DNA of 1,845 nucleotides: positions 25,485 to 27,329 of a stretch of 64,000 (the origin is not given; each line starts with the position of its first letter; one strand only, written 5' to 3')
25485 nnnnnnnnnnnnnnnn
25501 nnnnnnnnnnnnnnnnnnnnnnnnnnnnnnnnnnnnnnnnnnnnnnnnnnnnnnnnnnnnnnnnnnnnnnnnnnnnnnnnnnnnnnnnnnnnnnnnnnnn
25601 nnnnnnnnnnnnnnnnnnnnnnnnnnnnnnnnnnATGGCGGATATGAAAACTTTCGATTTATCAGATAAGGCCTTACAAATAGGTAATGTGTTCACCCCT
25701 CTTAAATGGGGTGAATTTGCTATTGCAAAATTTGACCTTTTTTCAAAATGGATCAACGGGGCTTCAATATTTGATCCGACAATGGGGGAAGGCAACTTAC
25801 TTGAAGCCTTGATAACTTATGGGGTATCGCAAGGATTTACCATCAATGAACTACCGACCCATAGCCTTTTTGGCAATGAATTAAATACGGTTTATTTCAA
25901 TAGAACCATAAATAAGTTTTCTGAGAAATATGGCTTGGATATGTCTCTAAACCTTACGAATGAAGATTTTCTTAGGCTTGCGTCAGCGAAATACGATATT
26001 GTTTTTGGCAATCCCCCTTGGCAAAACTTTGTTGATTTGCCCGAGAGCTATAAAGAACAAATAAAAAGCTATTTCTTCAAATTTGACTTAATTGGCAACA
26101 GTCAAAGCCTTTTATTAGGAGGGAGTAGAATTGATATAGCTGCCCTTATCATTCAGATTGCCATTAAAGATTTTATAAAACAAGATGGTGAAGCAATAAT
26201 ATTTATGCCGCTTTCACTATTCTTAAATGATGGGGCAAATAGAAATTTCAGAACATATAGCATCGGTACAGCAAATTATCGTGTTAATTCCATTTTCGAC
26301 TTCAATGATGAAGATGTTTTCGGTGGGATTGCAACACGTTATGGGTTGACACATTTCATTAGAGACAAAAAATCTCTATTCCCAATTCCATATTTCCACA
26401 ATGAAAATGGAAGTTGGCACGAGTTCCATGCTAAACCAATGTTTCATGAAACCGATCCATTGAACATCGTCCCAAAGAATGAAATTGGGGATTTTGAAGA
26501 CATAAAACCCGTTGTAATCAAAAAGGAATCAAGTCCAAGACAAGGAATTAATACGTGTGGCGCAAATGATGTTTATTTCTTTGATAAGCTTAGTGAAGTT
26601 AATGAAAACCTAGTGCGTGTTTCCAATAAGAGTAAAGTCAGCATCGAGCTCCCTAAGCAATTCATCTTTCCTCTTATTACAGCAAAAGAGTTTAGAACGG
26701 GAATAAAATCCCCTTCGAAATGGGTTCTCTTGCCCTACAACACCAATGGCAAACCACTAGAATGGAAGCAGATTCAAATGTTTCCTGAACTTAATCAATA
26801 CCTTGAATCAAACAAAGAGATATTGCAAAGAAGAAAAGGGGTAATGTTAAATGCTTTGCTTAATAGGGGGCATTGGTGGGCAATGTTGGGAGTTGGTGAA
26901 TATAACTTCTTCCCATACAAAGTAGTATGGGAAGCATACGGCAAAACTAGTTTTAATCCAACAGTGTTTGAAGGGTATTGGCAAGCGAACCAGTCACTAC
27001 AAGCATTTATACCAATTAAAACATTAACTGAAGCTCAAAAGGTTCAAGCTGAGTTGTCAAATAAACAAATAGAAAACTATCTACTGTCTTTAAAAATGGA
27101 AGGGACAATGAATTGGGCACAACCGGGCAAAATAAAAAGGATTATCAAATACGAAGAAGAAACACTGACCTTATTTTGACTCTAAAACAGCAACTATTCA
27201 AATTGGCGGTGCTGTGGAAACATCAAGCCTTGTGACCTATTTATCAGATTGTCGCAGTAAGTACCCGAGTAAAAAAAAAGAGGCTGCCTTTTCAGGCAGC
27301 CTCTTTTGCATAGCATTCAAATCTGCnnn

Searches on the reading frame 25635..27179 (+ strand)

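Call 60: search_protein_families(library=pfam, proteins=[window:25635-27179:+], max_evalue=0.00001)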
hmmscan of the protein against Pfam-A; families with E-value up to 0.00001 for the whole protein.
window:25635-27179:+ (514 aa): 1 family
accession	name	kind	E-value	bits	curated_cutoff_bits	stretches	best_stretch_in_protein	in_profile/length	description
PF07669.17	Eco57I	-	2e-09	38.2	25.3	1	81-229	32-171/171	Eco57I restriction-modification methylase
